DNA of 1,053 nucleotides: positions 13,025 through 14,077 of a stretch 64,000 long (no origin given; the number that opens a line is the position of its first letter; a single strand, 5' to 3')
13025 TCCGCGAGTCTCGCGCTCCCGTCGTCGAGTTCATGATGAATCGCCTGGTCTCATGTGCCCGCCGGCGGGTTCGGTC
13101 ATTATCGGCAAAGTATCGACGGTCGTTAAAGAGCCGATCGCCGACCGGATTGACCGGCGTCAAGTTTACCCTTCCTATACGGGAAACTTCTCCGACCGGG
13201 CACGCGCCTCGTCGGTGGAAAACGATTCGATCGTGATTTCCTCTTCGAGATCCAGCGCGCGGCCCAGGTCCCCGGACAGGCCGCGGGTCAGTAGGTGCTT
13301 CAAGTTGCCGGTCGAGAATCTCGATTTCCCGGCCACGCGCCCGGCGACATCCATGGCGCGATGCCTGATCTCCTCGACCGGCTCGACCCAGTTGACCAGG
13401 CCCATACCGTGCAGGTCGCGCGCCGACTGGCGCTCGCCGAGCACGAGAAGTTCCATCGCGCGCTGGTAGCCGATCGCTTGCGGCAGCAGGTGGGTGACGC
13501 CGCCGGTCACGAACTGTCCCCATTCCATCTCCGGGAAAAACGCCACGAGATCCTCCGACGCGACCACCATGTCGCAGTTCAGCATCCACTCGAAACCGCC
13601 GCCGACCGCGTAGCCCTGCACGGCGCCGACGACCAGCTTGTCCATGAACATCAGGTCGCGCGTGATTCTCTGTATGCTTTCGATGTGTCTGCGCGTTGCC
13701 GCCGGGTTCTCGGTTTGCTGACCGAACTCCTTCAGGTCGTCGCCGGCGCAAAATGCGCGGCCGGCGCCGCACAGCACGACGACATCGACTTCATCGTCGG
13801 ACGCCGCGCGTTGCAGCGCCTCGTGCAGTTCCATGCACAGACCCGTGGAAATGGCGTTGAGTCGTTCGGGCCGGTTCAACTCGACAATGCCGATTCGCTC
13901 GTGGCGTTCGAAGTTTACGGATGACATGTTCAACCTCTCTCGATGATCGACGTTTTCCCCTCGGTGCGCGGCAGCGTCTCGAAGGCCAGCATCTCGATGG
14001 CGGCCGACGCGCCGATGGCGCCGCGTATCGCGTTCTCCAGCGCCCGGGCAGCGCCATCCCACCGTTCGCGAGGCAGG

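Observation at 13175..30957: Catabolic/uptake island for an unidentified substrate with an unusual enzyme combination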

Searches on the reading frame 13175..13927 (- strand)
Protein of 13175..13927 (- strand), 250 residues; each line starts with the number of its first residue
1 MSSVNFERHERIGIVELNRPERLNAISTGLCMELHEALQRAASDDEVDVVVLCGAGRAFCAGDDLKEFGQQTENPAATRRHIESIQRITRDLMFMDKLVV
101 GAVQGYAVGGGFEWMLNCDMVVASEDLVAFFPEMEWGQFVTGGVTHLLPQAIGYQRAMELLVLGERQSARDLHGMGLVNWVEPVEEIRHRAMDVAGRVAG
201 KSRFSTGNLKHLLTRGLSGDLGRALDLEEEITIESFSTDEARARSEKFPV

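Call 6: search_protein_families(library=pfam, proteins=[window:13178-13927:-])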
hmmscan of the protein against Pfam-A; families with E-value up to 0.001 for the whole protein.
seq(250 aa): 2 families
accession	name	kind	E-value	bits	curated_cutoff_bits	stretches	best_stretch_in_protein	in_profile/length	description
PF00378.25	ECH_1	-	3.3e-47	161.4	27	1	8-242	2-234/251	Enoyl-CoA hydratase/isomerase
PF16113.10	ECH_2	-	1.7e-28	100.5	27.2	1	12-188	1-178/335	Enoyl-CoA hydratase/isomerase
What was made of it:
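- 13175..13927 (-): Crotonase / enoyl-CoA hydratase (250 aa), last gene of the rhodanese-ligase-hydratase operon. ECH_1 E 3e-47 (call 6).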

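Call 8: search_protein_families(library=ncbifam, max_evalue=0.00001, proteins=[window:13178-13927:-])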
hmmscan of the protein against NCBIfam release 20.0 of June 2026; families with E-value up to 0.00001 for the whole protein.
seq(250 aa): 72 families (the best 25 are shown)
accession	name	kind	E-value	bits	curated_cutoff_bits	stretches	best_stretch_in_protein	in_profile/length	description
NF004840.0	PRK06190.1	equivalog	8.5e-51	173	253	1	4-238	6-238/260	enoyl-CoA hydratase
NF051848.1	EnCoAHydtEchA19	equivalog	2.7e-48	164.7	400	1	4-244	2-243/258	enoyl-CoA hydratase EchA19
NF046063.1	oxepin_alt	equivalog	1e-46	159.5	300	1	5-244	3-243/254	oxepin-CoA hydrolase, alternative type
NF004634.0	PRK05980.1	equivalog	1.7e-40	139.1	375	1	3-239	4-243/263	crotonase/enoyl-CoA hydratase family protein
NF005700.0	PRK07511.1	subfamily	1.8e-40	139.2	274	1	4-242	5-244/260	enoyl-CoA hydratase family protein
NF006100.0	PRK08252.1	subfamily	6.1e-39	134.1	282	1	3-242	4-237/254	crotonase/enoyl-CoA hydratase family protein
NF005802.0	PRK07657.1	equivalog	1.8e-38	132.6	363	1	9-232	11-233/260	enoyl-CoA hydratase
NF004475.0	PRK05809.1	subfamily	3.8e-38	131.5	394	1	3-241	5-242/260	short-chain-enoyl-CoA hydratase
NF042430.2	EnCoAhydt_DpgD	equivalog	1e-37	130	400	1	6-227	1-226/258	enoyl-CoA-hydratase DpgD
NF006588.0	PRK09120.1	equivalog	2.1e-37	128.8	276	1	3-243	9-251/276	p-hydroxycinnamoyl CoA hydratase/lyase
NF006108.0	PRK08259.1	equivalog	9.6e-37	126.9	273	1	2-243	3-239/256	crotonase/enoyl-CoA hydratase family protein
NF005864.0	PRK07799.1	equivalog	5.2e-36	124.2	316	1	6-245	12-252/266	crotonase/enoyl-CoA hydratase family protein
NF006140.0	PRK08290.1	subfamily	8.1e-36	123.7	280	1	3-211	9-235/292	enoyl-CoA hydratase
NF005803.0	PRK07658.1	equivalog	1.1e-35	123.3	313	1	2-242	2-240/257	enoyl-CoA hydratase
NF007239.0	PRK09674.1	equivalog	1.2e-35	123.2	371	1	3-230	5-228/257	2,3-dehydroadipyl-CoA hydratase PaaF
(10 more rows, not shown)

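Call 47: search_solved_structures(query=window:13175-13927:-, max_evalue=1e-25)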
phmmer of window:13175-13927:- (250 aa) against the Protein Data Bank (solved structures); distinct sequences matched with E-value up to 1e-25: 34.
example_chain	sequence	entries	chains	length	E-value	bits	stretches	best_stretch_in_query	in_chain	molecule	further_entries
5zai_A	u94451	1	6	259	8e-38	133.6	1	11-241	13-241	3-hydroxypropionyl-coenzyme A dehydratase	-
1ey3_A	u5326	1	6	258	8e-36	127.1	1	9-244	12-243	ENOYL-COA HYDRATASE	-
1mj3_A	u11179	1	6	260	8.1e-36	127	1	9-244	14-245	ENOYL-COA HYDRATASE, MITOCHONDRIAL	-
1dub_A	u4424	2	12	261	8.2e-36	127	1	9-244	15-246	2-ENOYL-COA HYDRATASE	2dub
9rgq_A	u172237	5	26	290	1.2e-35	126.5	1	9-244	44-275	Enoyl-CoA hydratase, mitochondrial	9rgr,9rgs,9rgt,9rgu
8zru_A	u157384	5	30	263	1.4e-33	119.7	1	9-242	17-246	Enoyl-CoA hydratase, mitochondrial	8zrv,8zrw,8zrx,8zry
2hw5_A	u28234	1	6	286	3.4e-33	118.5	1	9-242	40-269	Enoyl-CoA hydratase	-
2pbp_A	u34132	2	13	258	1.2e-30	110.1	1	8-230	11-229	Enoyl-CoA hydratase subunit I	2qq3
4z0m_A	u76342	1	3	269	4.6e-30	108.2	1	4-202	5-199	Enoyl-CoA hydratase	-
6sla_AAA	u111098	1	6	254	8.9e-30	107.3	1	7-233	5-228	Enoyl-CoA hydratase/carnithine racemase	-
9qwv_A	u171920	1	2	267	9.6e-30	107.2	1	12-242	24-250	Enoyl-CoA hydratase, mitochondrial, putative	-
6sl9_AAA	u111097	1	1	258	1.1e-29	107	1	6-233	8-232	Enoyl-CoA hydratase/carnithine racemase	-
6slb_AAA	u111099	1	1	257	1.1e-29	107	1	6-233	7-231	Enoyl-CoA hydratase/carnithine racemase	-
3hrx_A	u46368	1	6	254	1.2e-29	106.9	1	7-233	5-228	Probable enoyl-CoA hydratase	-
6p5u_A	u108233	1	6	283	2.3e-29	105.9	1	4-216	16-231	Enoyl-CoA hydratase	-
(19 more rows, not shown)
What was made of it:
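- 13175..13927 (-): Best PDB match is 5ZAI, 3-hydroxypropionyl-CoA dehydratase (call 47).
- The crotonase is closest to short-chain enzymes (call 47).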

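Call 49: list_cluster_members(proteins=[window:13178-13927:-, window:15343-17016:-, window:17229-19103:-, window:21062-22132:-, window:22412-23797:-, window:24027-25334:+, window:25375-26013:+, window:26256-27260:+, window:29233-30954:+, window:13933-15204:-])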
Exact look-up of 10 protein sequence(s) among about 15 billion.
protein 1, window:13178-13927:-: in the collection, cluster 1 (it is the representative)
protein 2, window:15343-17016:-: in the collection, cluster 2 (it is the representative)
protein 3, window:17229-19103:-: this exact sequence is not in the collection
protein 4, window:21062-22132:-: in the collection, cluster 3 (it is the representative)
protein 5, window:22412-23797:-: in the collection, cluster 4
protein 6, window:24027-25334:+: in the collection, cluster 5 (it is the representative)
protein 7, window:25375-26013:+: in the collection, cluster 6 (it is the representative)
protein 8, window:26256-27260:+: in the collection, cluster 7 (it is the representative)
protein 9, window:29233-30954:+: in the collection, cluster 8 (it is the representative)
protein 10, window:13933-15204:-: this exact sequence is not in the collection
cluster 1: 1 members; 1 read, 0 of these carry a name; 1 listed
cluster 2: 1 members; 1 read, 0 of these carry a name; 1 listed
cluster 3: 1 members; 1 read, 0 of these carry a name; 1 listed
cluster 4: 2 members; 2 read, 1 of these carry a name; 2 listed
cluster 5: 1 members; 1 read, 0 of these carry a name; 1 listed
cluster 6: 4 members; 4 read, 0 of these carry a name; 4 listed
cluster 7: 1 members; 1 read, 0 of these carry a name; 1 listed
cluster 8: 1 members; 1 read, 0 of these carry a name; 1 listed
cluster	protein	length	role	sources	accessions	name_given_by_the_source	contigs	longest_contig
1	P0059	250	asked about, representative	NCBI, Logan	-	-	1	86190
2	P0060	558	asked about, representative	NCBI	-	-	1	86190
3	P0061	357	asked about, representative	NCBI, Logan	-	-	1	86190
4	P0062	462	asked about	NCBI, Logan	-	-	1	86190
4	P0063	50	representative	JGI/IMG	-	hypothetical protein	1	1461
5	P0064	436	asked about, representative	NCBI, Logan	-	-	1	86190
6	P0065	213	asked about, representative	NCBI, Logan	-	-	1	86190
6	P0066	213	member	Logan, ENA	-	-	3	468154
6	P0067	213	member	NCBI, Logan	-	-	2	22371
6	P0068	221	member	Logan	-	-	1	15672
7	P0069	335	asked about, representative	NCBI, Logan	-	-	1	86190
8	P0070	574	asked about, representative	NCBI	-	-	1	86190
